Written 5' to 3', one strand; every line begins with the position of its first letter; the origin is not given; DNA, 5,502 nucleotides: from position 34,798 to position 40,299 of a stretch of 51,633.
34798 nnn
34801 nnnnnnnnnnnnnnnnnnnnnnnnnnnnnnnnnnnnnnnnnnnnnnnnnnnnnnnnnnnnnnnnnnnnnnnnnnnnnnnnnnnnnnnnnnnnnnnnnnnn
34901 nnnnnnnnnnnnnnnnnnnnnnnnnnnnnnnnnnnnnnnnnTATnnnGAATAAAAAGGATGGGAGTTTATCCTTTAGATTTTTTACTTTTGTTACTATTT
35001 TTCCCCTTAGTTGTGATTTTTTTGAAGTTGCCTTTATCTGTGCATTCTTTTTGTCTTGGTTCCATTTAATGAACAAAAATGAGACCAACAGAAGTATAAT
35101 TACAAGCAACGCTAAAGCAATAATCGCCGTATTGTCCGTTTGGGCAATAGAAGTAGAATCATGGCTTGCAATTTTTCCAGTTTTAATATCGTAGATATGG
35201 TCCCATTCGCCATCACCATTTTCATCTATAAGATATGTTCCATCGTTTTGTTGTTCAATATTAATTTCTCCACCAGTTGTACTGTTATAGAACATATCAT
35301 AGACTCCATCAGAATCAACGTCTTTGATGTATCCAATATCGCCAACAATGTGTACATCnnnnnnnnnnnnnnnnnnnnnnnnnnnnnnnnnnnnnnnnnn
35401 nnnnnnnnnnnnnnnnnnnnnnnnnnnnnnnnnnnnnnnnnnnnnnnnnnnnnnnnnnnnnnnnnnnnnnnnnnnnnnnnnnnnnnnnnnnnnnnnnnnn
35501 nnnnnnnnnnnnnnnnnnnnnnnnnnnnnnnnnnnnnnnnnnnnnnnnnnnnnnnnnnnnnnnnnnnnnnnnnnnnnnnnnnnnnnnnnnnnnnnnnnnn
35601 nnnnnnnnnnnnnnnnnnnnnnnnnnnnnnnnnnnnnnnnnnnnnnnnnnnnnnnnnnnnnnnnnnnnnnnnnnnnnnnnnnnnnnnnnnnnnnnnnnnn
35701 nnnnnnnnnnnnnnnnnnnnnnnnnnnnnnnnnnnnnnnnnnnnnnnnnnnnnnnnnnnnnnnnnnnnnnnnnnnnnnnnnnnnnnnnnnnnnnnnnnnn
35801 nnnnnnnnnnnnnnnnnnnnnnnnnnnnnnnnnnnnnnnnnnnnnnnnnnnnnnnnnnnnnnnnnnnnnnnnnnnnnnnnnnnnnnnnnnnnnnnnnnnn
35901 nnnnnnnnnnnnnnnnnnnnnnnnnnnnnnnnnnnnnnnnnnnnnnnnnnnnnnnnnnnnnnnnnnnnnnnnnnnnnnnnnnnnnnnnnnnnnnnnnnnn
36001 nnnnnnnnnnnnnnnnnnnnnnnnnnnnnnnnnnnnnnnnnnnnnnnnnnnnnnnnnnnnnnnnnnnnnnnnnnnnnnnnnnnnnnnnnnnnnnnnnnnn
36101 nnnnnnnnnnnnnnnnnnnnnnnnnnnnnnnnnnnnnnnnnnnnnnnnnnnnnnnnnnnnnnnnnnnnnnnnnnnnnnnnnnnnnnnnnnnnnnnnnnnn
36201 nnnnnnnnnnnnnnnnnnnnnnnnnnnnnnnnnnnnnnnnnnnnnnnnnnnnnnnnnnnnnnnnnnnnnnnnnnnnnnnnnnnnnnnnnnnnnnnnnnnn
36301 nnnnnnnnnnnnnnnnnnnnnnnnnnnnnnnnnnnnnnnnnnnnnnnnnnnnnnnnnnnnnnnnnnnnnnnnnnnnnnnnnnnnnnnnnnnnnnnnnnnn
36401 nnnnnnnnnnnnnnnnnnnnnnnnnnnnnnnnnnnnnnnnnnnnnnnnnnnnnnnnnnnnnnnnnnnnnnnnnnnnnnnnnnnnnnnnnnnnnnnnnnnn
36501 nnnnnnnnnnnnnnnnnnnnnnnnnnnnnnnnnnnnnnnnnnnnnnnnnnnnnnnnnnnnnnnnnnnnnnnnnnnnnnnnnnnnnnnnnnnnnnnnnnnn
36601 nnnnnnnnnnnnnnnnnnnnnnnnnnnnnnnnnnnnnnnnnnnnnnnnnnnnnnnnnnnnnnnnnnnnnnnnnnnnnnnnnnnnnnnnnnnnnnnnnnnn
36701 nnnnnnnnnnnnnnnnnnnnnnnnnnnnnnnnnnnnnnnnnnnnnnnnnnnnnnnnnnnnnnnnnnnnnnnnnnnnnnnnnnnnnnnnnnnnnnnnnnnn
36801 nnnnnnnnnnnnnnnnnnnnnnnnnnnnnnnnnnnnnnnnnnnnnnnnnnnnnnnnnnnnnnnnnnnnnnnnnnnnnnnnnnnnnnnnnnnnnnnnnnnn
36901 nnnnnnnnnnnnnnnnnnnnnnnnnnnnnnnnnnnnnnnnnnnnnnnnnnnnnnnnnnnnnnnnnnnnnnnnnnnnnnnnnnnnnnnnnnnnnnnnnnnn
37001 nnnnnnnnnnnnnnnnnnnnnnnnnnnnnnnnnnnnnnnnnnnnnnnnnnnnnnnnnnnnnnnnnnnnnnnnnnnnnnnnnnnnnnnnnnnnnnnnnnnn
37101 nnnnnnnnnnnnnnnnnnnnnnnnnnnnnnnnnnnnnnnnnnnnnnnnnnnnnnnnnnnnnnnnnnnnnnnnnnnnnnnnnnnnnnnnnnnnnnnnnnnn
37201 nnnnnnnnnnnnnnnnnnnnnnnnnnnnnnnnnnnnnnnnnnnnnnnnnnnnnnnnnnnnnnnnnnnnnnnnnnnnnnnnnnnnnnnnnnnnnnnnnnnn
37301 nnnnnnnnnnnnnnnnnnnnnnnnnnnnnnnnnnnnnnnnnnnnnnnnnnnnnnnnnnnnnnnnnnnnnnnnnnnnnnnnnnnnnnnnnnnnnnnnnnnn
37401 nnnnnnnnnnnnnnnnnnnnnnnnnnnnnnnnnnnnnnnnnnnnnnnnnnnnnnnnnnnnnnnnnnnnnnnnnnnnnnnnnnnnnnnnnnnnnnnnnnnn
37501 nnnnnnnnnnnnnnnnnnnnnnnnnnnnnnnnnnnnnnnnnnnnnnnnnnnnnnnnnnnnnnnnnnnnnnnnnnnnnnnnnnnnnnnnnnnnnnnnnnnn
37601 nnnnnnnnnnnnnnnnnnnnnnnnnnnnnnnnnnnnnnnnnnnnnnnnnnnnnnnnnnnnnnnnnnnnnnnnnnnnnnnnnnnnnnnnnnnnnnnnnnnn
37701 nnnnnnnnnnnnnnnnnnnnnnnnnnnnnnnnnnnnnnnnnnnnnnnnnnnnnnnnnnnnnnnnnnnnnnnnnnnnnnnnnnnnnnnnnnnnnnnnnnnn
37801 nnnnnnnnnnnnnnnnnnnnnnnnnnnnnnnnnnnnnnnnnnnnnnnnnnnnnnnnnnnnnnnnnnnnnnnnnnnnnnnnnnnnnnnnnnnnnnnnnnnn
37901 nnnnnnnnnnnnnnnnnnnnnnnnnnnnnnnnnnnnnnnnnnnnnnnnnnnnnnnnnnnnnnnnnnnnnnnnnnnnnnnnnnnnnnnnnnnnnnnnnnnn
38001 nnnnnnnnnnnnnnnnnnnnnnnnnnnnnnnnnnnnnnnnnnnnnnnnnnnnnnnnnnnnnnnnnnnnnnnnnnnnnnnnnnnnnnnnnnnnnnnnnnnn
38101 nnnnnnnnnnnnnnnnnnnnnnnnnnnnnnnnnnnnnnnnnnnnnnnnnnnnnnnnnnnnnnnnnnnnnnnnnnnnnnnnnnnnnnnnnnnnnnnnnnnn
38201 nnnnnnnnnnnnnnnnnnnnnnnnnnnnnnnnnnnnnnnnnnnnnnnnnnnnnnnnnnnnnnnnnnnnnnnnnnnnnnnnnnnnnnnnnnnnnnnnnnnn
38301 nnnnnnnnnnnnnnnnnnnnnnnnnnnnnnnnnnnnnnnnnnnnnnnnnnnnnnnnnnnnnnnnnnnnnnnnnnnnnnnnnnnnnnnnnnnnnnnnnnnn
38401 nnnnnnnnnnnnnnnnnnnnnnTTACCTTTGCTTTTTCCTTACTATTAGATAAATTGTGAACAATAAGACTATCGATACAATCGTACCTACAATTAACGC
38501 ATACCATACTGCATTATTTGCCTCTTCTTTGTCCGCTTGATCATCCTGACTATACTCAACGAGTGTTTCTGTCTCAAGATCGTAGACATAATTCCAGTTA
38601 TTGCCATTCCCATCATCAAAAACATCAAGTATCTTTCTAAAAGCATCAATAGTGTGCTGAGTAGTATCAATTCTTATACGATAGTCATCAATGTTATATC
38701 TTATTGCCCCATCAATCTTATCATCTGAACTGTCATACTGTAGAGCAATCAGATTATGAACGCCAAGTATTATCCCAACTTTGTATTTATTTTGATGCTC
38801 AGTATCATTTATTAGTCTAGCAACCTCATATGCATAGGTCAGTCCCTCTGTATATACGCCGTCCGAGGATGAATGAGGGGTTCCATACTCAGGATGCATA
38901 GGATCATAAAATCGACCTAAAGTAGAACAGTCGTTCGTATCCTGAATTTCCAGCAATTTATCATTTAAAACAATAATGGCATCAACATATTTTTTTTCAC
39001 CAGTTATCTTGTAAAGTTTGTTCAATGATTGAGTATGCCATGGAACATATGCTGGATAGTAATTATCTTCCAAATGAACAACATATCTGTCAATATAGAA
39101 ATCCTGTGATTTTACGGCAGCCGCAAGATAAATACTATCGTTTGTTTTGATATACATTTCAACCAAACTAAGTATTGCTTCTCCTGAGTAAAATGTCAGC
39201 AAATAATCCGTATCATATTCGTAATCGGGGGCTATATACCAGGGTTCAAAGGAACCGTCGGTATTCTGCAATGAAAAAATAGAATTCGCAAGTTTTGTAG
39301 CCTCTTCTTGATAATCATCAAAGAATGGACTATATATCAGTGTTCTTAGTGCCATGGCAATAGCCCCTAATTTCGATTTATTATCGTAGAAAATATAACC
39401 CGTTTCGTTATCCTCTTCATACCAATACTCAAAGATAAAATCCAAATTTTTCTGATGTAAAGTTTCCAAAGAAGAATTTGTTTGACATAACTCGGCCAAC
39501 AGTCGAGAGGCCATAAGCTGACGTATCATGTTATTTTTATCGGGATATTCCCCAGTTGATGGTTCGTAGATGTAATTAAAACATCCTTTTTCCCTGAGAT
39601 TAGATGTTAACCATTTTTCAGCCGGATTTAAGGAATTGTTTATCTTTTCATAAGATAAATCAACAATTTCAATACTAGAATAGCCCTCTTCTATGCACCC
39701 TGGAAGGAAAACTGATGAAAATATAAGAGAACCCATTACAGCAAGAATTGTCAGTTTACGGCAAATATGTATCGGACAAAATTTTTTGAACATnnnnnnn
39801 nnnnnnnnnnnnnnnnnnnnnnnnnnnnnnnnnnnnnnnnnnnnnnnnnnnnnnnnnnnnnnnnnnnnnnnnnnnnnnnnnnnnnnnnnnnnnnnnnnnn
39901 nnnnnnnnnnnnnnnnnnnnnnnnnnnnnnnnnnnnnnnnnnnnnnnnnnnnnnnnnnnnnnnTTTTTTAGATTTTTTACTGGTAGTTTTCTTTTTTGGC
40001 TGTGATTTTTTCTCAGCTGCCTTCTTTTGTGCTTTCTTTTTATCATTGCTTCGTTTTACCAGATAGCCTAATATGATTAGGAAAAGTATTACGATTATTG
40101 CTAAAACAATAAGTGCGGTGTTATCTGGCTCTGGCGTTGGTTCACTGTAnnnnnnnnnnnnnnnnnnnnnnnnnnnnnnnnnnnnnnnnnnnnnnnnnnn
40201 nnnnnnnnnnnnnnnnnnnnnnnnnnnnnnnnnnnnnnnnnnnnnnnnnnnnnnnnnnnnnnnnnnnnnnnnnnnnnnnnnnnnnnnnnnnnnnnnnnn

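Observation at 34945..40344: Shared C-terminal cassette on three otherwise different surface proteins: DxDxDG loops, W-x-x-[IV]-Y-D-[IL]-[EK]-T, [DN]-N-[TA]-A, TM helix, Lys-rich tail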

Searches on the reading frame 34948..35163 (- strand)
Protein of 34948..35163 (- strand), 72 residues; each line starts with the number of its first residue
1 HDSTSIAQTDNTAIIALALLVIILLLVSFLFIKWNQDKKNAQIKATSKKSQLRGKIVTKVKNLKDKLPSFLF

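Call 25: search_protein_families(library=ncbifam, proteins=[window:34948-35163:-], max_evalue=10)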
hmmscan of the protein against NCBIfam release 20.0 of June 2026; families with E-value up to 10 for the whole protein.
seq(72 aa): 9 families
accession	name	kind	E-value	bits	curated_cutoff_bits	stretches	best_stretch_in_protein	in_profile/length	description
NF045998.1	cleave_ABC_plasm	equivalog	0.0042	15.4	500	1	9-66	290-347/673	Mbov_0121 family peptidase domain-containing ABC transporter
TIGR01218.1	Gpos_tandem_5TM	subfamily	0.0064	16.3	35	1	14-71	95-155/208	tandem five-TM protein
NF002351.0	PRK01318.1-1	equivalog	0.012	14.3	740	1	18-50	6-38/545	membrane protein insertase YidC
NF042931.1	SAG1386_EF1546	equivalog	0.019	15.1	80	1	8-51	27-70/158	SAG1386/EF1546 family surface-associated protein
TIGR03593.1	yidC_nterm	equivalog_domain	0.025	14.2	58.25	1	13-50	4-42/363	membrane protein insertase YidC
NF046000.1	MAG1210_fam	subfamily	0.026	13.2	275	1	7-63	92-149/550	MAG1210 family protein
TIGR00771.1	DcuC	subfamily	0.029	13.7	187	1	11-48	140-177/388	C4-dicarboxylate anaerobic carrier, DcuC family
NF009347.0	PRK12705.1-4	equivalog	0.047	12.3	579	1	14-67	8-60/473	hypothetical protein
TIGR04402.2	mob_CxxC_CxxC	subfamily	0.1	12.8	70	1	11-55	58-103/180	mobilome CxxCx(11)CxxC protein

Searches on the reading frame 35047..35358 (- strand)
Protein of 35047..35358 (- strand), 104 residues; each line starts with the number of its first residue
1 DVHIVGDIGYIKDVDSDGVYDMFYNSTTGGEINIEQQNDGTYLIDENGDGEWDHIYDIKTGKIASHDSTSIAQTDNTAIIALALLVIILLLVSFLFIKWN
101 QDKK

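Call 24: search_protein_families(library=pfam, proteins=[window:35047-35358:-], max_evalue=10)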
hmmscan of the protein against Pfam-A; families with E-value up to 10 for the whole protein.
seq(104 aa): 1 family
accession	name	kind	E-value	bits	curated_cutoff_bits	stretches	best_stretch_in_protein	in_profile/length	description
PF14610.12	Psg1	-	0.05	13.8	30.1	1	41-103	140-182/186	Ykl077w/Psg1 (Pma1 Stabilization in Golgi)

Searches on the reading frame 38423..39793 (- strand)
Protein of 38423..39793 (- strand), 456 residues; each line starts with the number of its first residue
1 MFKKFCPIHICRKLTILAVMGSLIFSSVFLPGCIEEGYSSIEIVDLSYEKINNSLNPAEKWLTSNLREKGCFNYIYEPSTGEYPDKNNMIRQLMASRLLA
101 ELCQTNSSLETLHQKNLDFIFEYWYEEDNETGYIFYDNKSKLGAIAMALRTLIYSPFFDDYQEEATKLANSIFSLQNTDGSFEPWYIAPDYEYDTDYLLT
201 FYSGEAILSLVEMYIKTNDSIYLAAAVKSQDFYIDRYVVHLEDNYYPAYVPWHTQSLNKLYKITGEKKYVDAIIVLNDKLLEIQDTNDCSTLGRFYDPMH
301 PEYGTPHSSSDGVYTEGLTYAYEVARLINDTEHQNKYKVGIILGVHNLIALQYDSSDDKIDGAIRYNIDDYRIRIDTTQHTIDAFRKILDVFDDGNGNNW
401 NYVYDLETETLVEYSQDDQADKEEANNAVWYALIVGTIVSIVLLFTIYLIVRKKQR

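Call 6: search_protein_families(library=pfam, proteins=[window:38423-39793:-], max_evalue=0.1)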
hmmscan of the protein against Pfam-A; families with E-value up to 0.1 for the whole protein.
window:38423-39793:- (456 aa): 2 families
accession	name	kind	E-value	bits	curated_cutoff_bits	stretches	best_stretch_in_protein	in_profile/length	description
PF07944.18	Beta-AFase-like_GH127_cat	-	0.0011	18.5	24.9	1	162-278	80-205/376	Beta-L-arabinofuranosidase, GH127 catalytic domain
PF20744.3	gp37_trimer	-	0.0047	17.4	21.7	1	178-234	20-76/95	Tail fibre protein gp37 trimerization region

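Call 8: search_protein_families(library=ncbifam, proteins=[window:38423-39793:-], max_evalue=0.01)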
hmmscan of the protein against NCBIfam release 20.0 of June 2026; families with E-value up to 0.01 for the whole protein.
window:38423-39793:- (456 aa): 0 families

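Call 35: find_homologous_proteins(query=window:38423-39793:-, max_evalue=0.00001)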
Query window:38423-39793:- (456 aa): 550 proteins with E <= 0.00001 among 4760 candidates; the best 120 are listed.
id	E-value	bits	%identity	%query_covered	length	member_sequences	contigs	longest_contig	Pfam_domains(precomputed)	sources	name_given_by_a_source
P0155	7.7e-294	992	95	100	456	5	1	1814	-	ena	-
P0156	3.3e-285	964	91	100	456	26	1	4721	-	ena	-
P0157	2.2e-281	951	91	100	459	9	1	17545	-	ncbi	-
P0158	8.0e-271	916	87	100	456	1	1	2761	-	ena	-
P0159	4.1e-267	904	87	100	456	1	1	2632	-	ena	-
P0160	5.5e-267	904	87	100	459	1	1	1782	-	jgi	-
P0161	6.0e-264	894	86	100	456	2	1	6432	-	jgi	-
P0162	1.5e-260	882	88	96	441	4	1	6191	-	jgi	-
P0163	2.2e-260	882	88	100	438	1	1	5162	-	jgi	-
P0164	1.3e-259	879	85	100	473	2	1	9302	-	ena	-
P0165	2.3e-259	879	84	100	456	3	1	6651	-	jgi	-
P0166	1.4e-248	843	82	100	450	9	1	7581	-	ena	-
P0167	2.4e-200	684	81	82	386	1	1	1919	-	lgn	-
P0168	2.7e-198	677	68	100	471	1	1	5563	-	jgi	-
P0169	7.9e-197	672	68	100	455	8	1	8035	-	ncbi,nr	ncbi:MAG: hypothetical protein KAW47_02815 [Thermoplasmatales archaeon]|nr:hypothetical protein [The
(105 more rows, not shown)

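Call 60: predict_structure(alignment_id=A5)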
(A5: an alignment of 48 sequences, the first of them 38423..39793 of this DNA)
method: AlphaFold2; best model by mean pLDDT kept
length: 456 residues; sequences in the alignment: 48
mean_pLDDT: 90.4   pTM: 0.82
mean pLDDT of the five models: 90.4, 90.2, 89.8, 88.9, 88.7
residues with pLDDT >= 90: 348; 70-90: 64; 50-70: 26; < 50: 18
segments of 3 or more residues with pLDDT < 50: 1-7, 31-40
pLDDT, mean of each block of 10 residues (from residue 1): 45 72 73 43 87 97 96 95 92 98 97 98 97 97 98 98 99 98 97 93 97 98 99 97 93 98 98 98 92 93 90 98 98 98 97 95 96 96 97 79 91 70 59 84 90 79
secondary structure, 60 per line:
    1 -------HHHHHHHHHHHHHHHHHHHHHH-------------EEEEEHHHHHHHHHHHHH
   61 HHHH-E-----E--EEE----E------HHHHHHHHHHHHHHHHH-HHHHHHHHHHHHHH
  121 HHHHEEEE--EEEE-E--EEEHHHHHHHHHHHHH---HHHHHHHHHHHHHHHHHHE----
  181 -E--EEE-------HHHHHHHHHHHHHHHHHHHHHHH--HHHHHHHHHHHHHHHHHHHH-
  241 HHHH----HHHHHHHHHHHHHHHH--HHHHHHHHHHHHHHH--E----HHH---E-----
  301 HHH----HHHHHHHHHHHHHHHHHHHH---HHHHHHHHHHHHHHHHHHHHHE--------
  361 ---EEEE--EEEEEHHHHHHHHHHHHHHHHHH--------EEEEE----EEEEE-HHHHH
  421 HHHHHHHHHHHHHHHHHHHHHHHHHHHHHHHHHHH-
elements in order: H8-29 E43-47 H48-64 E75-77 H89-105 H107-124 E125-128 E131-134 E139-141 H142-154 H158-175 E185-187 H195-217 H220-239 H241-244 H249-264 H267-281 H308-327 H331-351 E364-367 E370-374 H375-392 E401-405 E410-414 H416-455
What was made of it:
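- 38423..39793 (-): 456-aa protein: lipobox-like signal (LPGC), (alpha/alpha)6-barrel ectodomain, remnant hairpin, linker, TM, RKKQR. AlphaFold pLDDT 90.4 (call 60).
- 38549..38617 (-): Truncated module (degenerate loop 2 plus last beta-hairpin), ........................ Hairpin E401-405/E410-414 in the model (call 60).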

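Call 68: fold_search(model_id=the predicted structure, library=pdb)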
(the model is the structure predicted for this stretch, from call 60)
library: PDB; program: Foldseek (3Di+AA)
matches with E <= 10: 1002; with E <= 0.001: 154
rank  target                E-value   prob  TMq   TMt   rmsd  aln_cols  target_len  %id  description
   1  4v1s_A                1.7e-07  1.00  0.54  0.66   5.9       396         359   11  Structure of the GH76 alpha-mannanase BT2949 from Bacteroides thetaiotaomicron (released 2015-02-11)
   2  4c1s_A                6.0e-07  1.00  0.53  0.62   6.5       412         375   14  Glycoside hydrolase family 76 (mannosidase) Bt3792 from Bacteroides thetaiotaomicron VPI-5482 (released 2013-11-13)
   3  3k11                  6.0e-07  1.00  0.51  0.53   7.5       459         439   11  Crystal structure of Putative glycosyl hydrolase (NP_813087.1) from BACTEROIDES THETAIOTAOMICRON VPI-5482 at 1.80 A reso (released 2009-11-03)
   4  4v1r_A                1.1e-06  1.00  0.52  0.64   6.7       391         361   10  Structure of a selenomethionine derivative of the GH76 alpha- mannanase BT2949 Bacteroides thetaiotaomicron (released 2015-02-11)
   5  7nl5_A                1.5e-06  1.00  0.54  0.71   5.0       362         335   12  Structure of the catalytic domain of the Bacillus circulans alpha-1,6 Mannanase in complex with an alpha-1,6-alpha-man (released 2021-04-28)
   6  2zzr                  1.5e-06  1.00  0.50  0.56   5.8       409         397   12  Crystal structure of unsaturated glucuronyl hydrolase from Streptcoccus agalactiae (released 2009-04-14)
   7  5agd_A                1.6e-06  1.00  0.55  0.73   4.7       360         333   13  An inactive (D125N) variant of the catalytic domain, BcGH76, of Bacillus circulans Aman6 in complex with alpha-1,6-man (released 2015-03-25)
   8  4d4b_A                1.6e-06  1.00  0.54  0.72   5.1       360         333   12  The catalytic domain, BcGH76, of Bacillus circulans Aman6 in complex with MSMSMe (released 2015-03-25)
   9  4d4a_A                1.7e-06  1.00  0.55  0.72   4.7       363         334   12  Structure of the catalytic domain (BcGH76) of the Bacillus circulans GH76 alpha mannanase, Aman6. (released 2015-03-25)
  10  6shd_A                2.0e-06  1.00  0.54  0.70   4.7       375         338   14  Structure of the GH76A alpha-1,6-mannanase from Salegentibacter sp. HEL1_6 (released 2020-08-26)
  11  6zbx_A                2.0e-06  1.00  0.53  0.69   5.2       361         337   11  Structure of the catalytic domain of the Bacillus circulans alpha-1,6 Mannanase in complex with an alpha-1,6- alpha-ma (released 2021-04-28)
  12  3k7x                  2.1e-06  1.00  0.50  0.64   6.0       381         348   15  Crystal structure of the Lin0763 protein from Listeria innocua. Northeast Structural Genomics Consortium Target LkR23. (released 2009-10-27)
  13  5agd_B                2.2e-06  1.00  0.54  0.70   4.9       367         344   13  An inactive (D125N) variant of the catalytic domain, BcGH76, of Bacillus circulans Aman6 in complex with alpha-1,6-man (released 2015-03-25)
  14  4d4a_B                2.6e-06  1.00  0.54  0.70   4.9       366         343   13  Structure of the catalytic domain (BcGH76) of the Bacillus circulans GH76 alpha mannanase, Aman6. (released 2015-03-25)
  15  5m77_A                2.8e-06  1.00  0.52  0.68   5.6       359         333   12  a GH76 family enzyme structure (released 2017-08-09)
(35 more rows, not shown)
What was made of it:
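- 38423..39793 (-): Foldseek matches GH76/GH88/GH105/AGE-type barrels, E 1.7e-7 (call 68).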

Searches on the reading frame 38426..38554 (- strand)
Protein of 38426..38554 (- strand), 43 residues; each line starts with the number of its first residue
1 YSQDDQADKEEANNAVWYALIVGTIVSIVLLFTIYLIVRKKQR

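Call 25: search_protein_families(library=ncbifam, proteins=[window:38426-38554:-], max_evalue=10)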
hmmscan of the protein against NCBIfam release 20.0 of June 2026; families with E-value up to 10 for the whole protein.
seq(43 aa): 4 families
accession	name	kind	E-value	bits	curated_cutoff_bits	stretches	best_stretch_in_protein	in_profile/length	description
NF045849.1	ICE_MMCAP2_0565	equivalog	0.0032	17.1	40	1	2-39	42-77/80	Mbov_0395 family pilin-like conjugal transfer protein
NF038216.1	ABZJ_00895_fam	subfamily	0.0063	16.4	33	1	6-38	57-89/134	ABZJ_00895 family protein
TIGR03503.1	TIGR03503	hypoth_equivalog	0.012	14.5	305.6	1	7-42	338-373/374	TIGR03503 family protein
NF033507.3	Loki-CTERM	subfamily_domain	0.063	13.6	19.9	1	23-42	7-26/27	Loki-CTERM sorting domain-containing protein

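Call 75: find_homologous_proteins(query=A9, max_evalue=0.1)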
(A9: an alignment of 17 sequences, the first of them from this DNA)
Query A9 (17 sequences) (42 aa, profile of the alignment): 2 proteins with E <= 0.1 among 8000 candidates.
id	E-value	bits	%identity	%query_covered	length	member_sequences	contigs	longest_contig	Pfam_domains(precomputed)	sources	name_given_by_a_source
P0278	2.2e-15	73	50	95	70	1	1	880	-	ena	-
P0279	4.7e-10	56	80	95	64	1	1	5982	-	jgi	-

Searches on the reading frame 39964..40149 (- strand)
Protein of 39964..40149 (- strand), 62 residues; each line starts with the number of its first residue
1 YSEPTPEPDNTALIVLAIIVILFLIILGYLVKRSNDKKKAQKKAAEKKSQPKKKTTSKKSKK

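Call 25: search_protein_families(library=ncbifam, proteins=[window:39964-40149:-], max_evalue=10)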
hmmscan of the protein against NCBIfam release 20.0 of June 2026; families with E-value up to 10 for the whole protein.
seq(62 aa): 35 families (the best 25 are shown)
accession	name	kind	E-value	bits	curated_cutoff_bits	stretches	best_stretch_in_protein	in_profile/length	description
NF042931.1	SAG1386_EF1546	equivalog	2.6e-05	24.3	80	1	11-61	32-82/158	SAG1386/EF1546 family surface-associated protein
NF009347.0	PRK12705.1-4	equivalog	0.00022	20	579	1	11-61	5-54/473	hypothetical protein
TIGR02830.1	spore_III_AG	equivalog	0.00045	19.7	147.7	1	12-59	5-51/186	stage III sporulation protein AG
NF006283.1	PRK08455.1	equivalog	0.00054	19.6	187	1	10-60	17-70/182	flagellar basal body-associated protein FliL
NF045849.1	ICE_MMCAP2_0565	equivalog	0.0018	17.9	40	1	11-43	19-52/80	Mbov_0395 family pilin-like conjugal transfer protein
NF045939.1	MHJ_0274_fam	hypoth_equivalog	0.002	17.9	80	1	13-55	4-46/165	MHJ_0274 family protein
NF041023.1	PP0621_fam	subfamily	0.0034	17.6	45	1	18-51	3-36/71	PP0621 family protein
NF052597.1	FILTED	domain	0.0072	16.7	40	1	13-55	8-50/110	FILTED domain-containing surface protein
NF040999.1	pilin_ComGC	equivalog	0.0075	16.4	75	1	13-47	10-44/84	competence type IV pilus major pilin ComGC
NF033860.0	Wzy_O6_O28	subfamily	0.008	15.1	75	1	9-45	39-75/385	oligosaccharide repeat unit polymerase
TIGR03593.1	yidC_nterm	equivalog_domain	0.0089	15.6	58.25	1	16-57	5-46/363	membrane protein insertase YidC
TIGR00297.1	TIGR00297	hypoth_equivalog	0.01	15.6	205.85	1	18-50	48-80/237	TIGR00297 family protein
TIGR01195.1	oadG_fam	subfamily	0.011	16.3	36.05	1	19-54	17-56/84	sodium pump decarboxylases, gamma subunit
NF004285.1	PRK05696.1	equivalog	0.011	15.5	179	1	12-55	19-65/171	flagellar basal body-associated protein FliL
TIGR02976.1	phageshock_pspB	equivalog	0.012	15.9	51.7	1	13-49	5-41/75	envelope stress response membrane protein PspB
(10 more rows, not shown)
